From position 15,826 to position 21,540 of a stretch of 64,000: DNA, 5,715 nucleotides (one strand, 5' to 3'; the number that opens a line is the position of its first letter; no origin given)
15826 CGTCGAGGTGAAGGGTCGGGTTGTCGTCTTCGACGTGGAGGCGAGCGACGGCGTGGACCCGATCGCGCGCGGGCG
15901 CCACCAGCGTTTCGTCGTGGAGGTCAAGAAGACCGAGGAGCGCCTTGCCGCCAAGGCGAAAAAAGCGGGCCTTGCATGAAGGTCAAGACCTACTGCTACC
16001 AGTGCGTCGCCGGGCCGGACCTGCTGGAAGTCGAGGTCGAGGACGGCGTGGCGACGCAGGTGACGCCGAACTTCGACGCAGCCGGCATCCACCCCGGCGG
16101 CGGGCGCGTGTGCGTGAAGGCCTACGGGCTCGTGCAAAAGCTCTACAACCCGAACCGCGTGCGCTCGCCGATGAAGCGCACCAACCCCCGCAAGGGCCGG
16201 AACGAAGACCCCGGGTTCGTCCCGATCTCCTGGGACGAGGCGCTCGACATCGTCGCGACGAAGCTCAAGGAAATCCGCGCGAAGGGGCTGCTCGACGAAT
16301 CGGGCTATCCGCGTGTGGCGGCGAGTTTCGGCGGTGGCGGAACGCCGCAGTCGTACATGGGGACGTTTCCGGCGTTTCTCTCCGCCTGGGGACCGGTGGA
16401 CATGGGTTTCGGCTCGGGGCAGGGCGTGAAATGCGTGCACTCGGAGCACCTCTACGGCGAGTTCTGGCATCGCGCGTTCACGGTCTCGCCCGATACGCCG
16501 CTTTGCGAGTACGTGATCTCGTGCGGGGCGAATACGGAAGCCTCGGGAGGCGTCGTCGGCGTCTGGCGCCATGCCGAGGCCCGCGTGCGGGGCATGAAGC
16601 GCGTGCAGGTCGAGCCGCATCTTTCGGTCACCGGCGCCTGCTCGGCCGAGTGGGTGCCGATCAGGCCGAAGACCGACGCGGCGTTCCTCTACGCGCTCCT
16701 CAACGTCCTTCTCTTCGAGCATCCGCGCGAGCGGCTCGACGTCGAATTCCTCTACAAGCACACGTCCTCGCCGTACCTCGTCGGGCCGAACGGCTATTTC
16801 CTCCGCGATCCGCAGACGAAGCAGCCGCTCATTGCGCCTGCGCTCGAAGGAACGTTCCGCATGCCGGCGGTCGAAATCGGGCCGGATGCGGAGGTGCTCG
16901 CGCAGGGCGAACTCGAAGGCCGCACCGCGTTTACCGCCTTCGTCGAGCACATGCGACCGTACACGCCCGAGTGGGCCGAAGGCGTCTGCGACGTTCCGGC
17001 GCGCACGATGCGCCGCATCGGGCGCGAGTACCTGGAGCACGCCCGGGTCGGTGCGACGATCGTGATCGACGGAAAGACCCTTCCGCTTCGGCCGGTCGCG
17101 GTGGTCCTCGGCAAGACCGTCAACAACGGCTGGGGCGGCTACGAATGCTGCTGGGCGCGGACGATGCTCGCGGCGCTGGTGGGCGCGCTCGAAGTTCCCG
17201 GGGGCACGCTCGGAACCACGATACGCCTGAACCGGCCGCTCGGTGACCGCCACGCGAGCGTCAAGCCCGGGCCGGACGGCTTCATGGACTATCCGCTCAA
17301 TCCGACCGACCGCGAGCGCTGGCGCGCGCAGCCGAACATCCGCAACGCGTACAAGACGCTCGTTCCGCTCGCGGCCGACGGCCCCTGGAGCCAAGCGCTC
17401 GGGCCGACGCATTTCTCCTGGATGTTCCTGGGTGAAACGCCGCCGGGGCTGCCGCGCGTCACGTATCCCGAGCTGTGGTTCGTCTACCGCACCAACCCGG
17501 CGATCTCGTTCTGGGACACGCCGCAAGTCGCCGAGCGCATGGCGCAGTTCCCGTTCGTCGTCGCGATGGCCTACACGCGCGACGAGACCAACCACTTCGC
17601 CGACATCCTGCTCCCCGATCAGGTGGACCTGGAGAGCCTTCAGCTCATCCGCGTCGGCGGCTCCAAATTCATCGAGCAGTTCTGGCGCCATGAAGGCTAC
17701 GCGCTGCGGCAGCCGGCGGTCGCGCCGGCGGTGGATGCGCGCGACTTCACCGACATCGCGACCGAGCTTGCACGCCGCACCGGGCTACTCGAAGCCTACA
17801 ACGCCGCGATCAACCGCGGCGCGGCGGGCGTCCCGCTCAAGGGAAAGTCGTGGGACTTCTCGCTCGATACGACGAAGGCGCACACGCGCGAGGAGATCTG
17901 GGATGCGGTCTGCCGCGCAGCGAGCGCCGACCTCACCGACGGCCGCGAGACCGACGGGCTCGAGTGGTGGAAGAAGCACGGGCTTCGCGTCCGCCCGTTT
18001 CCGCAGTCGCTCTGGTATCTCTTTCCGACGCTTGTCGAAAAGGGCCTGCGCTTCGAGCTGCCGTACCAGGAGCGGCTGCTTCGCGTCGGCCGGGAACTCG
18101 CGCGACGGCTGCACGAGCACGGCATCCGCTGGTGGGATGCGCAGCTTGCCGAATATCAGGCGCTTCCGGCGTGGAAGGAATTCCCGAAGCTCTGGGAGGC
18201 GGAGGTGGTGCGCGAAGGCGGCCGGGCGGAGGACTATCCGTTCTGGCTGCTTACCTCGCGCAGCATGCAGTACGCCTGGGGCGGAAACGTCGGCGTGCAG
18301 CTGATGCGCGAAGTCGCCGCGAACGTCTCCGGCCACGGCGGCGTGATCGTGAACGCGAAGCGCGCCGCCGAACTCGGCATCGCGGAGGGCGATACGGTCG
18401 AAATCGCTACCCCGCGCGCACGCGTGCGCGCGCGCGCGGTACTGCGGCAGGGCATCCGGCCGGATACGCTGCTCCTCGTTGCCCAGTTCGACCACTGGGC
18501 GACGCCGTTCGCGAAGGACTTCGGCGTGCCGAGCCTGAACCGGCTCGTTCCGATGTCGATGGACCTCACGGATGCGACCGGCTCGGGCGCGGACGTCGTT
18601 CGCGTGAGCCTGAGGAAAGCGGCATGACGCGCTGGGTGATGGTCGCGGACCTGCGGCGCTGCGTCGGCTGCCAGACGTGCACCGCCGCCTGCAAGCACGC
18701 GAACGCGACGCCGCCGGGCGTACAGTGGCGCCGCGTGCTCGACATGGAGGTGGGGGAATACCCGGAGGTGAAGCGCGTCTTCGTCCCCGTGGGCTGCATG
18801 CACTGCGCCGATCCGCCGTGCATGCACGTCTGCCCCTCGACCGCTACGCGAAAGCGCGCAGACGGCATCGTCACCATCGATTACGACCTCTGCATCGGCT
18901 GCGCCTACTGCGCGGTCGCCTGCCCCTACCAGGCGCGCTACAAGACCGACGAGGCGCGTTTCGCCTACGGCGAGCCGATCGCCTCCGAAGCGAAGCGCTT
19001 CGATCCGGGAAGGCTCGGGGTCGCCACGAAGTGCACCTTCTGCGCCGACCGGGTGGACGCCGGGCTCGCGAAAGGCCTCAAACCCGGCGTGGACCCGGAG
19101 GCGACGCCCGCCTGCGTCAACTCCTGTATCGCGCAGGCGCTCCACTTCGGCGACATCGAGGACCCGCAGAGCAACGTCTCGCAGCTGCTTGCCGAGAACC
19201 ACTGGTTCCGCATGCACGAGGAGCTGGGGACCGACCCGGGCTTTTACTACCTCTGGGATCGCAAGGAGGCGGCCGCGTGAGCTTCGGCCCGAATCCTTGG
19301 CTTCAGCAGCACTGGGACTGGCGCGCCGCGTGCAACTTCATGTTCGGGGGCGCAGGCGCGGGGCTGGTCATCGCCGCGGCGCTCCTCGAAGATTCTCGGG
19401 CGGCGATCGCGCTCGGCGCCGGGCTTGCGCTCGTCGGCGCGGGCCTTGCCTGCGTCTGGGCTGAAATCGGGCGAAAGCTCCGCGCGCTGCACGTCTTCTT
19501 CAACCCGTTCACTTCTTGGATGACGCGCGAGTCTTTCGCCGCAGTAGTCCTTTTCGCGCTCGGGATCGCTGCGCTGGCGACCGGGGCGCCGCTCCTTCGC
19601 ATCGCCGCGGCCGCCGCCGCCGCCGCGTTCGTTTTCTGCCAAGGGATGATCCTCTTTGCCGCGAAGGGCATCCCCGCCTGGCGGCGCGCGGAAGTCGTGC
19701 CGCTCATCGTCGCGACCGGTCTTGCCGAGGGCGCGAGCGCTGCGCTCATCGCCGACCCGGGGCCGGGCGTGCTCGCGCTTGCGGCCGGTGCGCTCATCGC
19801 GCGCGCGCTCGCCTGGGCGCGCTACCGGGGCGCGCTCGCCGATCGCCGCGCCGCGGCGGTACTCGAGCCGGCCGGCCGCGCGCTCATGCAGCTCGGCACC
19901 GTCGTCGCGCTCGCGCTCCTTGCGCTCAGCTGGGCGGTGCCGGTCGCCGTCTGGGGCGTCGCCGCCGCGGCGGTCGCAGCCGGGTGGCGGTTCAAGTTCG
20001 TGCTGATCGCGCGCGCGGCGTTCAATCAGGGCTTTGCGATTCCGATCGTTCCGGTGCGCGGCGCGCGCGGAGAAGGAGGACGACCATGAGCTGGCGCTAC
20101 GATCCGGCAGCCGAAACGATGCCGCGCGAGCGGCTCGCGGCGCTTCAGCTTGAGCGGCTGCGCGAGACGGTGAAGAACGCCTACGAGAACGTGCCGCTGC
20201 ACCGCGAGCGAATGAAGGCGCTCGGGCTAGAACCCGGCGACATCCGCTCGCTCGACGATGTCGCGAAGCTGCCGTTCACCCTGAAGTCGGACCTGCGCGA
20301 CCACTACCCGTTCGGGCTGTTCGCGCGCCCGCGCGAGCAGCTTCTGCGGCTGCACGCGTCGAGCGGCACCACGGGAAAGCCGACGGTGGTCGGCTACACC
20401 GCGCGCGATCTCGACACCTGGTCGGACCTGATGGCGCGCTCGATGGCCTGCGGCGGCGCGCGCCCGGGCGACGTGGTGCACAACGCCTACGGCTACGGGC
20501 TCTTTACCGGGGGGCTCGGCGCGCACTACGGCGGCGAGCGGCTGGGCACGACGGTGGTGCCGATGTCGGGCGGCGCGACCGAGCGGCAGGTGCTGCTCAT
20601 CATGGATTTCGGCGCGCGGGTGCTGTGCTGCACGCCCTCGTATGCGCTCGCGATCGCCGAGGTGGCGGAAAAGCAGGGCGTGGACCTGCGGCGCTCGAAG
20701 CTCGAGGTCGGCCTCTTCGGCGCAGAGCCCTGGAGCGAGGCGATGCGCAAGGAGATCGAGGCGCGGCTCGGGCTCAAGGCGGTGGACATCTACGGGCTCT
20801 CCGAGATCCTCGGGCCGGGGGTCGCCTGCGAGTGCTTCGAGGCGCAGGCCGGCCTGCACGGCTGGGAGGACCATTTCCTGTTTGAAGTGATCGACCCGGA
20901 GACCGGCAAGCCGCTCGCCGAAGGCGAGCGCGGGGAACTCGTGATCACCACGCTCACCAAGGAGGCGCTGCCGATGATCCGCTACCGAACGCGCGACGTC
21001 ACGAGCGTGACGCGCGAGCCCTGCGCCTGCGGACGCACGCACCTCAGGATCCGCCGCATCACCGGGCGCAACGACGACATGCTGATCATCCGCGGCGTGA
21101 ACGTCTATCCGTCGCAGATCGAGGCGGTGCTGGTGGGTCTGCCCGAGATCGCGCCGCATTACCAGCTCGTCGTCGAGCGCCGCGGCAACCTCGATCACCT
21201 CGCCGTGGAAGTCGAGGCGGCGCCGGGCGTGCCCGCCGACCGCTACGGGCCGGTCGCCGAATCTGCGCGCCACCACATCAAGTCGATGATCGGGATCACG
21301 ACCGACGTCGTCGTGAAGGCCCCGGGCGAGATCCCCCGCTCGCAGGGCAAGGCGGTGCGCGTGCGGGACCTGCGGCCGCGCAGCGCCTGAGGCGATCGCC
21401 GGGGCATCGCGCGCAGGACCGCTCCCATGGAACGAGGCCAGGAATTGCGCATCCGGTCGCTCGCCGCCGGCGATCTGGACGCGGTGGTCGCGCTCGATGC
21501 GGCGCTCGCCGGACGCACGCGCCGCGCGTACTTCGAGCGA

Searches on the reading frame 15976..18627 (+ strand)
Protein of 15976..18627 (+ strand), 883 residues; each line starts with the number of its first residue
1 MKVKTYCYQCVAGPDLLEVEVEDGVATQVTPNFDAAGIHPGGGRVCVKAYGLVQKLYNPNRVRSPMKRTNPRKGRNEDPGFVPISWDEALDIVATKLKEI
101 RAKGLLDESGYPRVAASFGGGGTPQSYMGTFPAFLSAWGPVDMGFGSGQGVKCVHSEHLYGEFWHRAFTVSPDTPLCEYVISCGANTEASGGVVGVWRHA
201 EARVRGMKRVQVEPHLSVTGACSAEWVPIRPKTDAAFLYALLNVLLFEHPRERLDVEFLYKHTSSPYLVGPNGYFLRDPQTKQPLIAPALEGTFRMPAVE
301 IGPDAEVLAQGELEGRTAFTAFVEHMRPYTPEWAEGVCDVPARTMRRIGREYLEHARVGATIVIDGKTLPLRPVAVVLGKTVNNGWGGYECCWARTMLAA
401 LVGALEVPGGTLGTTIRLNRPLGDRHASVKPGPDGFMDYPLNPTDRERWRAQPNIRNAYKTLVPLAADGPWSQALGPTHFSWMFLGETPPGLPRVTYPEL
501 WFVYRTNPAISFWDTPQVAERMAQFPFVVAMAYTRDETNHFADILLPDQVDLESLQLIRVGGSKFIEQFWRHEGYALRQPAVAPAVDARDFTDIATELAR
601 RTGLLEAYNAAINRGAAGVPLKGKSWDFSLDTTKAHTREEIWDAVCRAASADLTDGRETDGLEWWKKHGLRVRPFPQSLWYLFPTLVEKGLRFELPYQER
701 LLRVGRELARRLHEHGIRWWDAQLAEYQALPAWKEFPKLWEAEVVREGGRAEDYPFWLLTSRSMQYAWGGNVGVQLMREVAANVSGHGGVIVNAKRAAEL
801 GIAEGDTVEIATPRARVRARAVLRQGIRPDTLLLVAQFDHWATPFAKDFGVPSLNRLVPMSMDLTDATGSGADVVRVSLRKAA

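Call 3: search_protein_families(library=pfam, proteins=[window:15976-18627:+])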
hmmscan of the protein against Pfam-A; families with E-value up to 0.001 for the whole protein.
window:15976-18627:+ (883 aa): 2 families
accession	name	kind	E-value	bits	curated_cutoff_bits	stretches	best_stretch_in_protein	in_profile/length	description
PF00384.28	Molybdopterin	-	5.5e-19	68.8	24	1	61-600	1-352/353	Molybdopterin oxidoreductase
PF01568.27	Molydop_binding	-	3.5e-10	40.3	26.8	1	781-840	22-82/110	Molydopterin dinucleotide binding domain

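Call 4: search_protein_families(library=ncbifam, proteins=[window:15976-18627:+])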
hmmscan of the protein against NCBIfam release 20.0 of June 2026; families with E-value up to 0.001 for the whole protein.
window:15976-18627:+ (883 aa): 22 families
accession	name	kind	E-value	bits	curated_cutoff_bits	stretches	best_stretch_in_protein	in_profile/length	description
NF012032.0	PRK15488.1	equivalog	1.4e-42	145.7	694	4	6-263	47-281/759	thiosulfate reductase PhsA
TIGR02166.1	dmsA_ynfE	subfamily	1.2e-32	112.9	777.7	1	19-413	61-399/794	DMSO/selenate family reductase complex A subunit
NF041714.1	arsenate_red_ArrA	equivalog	4.8e-30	104.4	1600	1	6-103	54-147/848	arsenate respiratory reductase molybdopterin-containing subunit ArrA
NF041783.2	mnquin_red_QrcB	equivalog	1.3e-27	96.3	440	2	4-246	54-278/695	menaquinone reductase molybdopterin-binding-like subunit QrcB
TIGR00509.1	bisC_fam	subfamily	3.2e-27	95.1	1017.55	3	327-610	276-518/772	molybdopterin guanine dinucleotide-containing S/N-oxide reductase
TIGR03479.1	DMSO_red_II_alp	subfamily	3.1e-23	81.8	984.75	2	42-278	101-323/913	molybdopterin-dependent oxidoreductase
TIGR01591.1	Fdh-alpha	equivalog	1.5e-20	72.9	666.25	1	5-103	1-87/672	formate dehydrogenase subunit alpha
NF041885.1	selenate_YnfE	exception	1.3e-16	59.6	1675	1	43-260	90-303/805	selenate/tellurate reductase subunit YnfE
NF011566.1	PRK14990.1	exception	1.1e-15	56.8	1600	1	25-261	85-317/814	dimethylsulfoxide reductase subunit A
NF047855.1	AssmNtatRedNasC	equivalog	4.1e-15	55.1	1100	1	42-103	58-111/708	assimilatory nitrate reductase catalytic subunit NasC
NF041884.1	selenate_YnfF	exception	7.9e-15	53.8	1650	1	43-261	87-297/798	selenate/tellurate reductase subunit YnfF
NF011682.0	PRK15102.1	equivalog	2.6e-13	49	909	1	328-612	330-578/829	trimethylamine-N-oxide reductase TorA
TIGR01706.1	NAPA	equivalog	5.6e-13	48.1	930.55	1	4-100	44-135/830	periplasmic nitrate reductase subunit alpha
TIGR02164.1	torA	equivalog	5.9e-13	47.8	1465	0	328-611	326-573/824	trimethylamine-N-oxide reductase TorA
NF010055.0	PRK13532.1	equivalog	3.2e-12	45.5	904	1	42-101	78-136/830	nitrate reductase catalytic subunit NapA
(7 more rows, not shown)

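Call 59: search_solved_structures(query=window:15976-18627:+, max_evalue=0.00001)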
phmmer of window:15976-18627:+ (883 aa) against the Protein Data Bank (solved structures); distinct sequences matched with E-value up to 0.00001: 20.
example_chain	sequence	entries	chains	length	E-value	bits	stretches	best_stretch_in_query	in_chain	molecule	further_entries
6cz7_A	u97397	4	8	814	9.8e-26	93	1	6-248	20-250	ArrA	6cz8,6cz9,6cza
2vpw_A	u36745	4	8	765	1.1e-18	69.7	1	41-263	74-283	THIOSULFATE REDUCTASE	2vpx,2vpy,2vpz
7l5i_A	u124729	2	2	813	9.8e-15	56.6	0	54-265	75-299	Trimethylamine-N-oxide reductase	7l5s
9vap_A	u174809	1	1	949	3.5e-13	51.5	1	4-252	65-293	Formate dehydrogenase molybdopterin-binding subunit FdhA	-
2ivf_A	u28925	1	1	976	3.9e-12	48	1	32-354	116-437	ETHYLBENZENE DEHYDROGENASE ALPHA-SUBUNIT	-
1eu1_A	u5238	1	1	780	4.1e-11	44.7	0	51-101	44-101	DIMETHYL SULFOXIDE REDUCTASE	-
7qv7_S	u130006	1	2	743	2.1e-10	42.3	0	2-103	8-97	Hydrogen dependent carbon dioxide reductase subunit FdhF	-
4dmr_A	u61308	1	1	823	4.2e-09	38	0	21-264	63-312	DMSO REDUCTASE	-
1e60_A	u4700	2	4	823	5.3e-09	37.7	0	21-264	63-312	Dimethyl sulfoxide/trimethylamine N-oxide reductase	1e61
1dmr_A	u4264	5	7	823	5.4e-09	37.6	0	21-264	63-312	DMSO REDUCTASE | Dimethyl sulfoxide/trimethylamine N-oxide reductase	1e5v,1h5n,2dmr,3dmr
1e18_A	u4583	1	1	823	6.7e-09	37.3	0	21-264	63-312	DMSO REDUCTASE.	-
2jim_A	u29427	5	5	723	2.4e-08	35.5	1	3-248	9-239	PERIPLASMIC NITRATE REDUCTASE | PROTEIN (PERIPLASMIC NITRATE REDUCTASE)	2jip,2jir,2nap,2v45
7vw6_A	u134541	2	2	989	3.1e-08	35.1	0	41-248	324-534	Formate dehydrogenase | Tungsten-containing formate dehydrogenase alpha subunit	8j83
7e5z_A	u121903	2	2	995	3.2e-08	35.1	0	41-248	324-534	Formate dehydrogenase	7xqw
9pxt_A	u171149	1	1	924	4e-08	34.7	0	751-839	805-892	Periplasmic nitrate reductase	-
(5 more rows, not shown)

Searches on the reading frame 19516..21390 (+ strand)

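Call 30: search_protein_families(library=pfam, proteins=[window:19516-21390:+], max_evalue=0.00001)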
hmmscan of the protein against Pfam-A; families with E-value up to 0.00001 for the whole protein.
window:19516-21390:+ (624 aa): 2 families
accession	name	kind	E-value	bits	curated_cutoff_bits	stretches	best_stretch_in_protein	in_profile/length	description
PF14535.12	AMP-binding_C_2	-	1.8e-26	92.6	25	1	527-620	1-96/96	AMP-binding enzyme C-terminal domain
PF00501.34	AMP-binding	-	4.1e-17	62.5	29.9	1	279-478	167-375/384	AMP-binding enzyme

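Call 70: search_protein_families(library=ncbifam, proteins=[window:19516-21390:+], max_evalue=1e-10)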
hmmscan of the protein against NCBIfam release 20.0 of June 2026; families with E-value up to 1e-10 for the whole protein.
window:19516-21390:+ (624 aa): 7 families
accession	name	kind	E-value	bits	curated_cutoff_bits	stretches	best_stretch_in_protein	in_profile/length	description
TIGR02155.1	PA_CoA_ligase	equivalog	3.8e-184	612.1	646.3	1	200-620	1-422/422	phenylacetate--CoA ligase PaaK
NF041878.1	paak_haloarch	equivalog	4.9e-168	559.1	700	1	199-620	5-427/427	phenylacetate--CoA ligase PaaK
NF045666.1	DVU1553_fam_AMP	equivalog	1.1e-54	185.7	300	1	198-518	14-330/331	DVU_1553 family AMP-dependent CoA ligase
NF053551.1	FlxY_rubin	equivalog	3e-52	177.8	520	1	202-606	4-405/424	flexirubin biosynthesis putative acyl-CoA ligase FlxY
NF041217.1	BagE_FevW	exception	2.4e-45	155.3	800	1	206-622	12-408/424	bagremycin/ferroverdin synthetase BagE/FevW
TIGR03335.1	F390_ftsA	equivalog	1.2e-34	119.8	458.7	1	196-537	3-347/445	coenzyme F390 synthetase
NF004837.0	PRK06187.1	subfamily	9.7e-13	47.2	476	0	282-444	178-335/531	long-chain-fatty-acid--CoA ligase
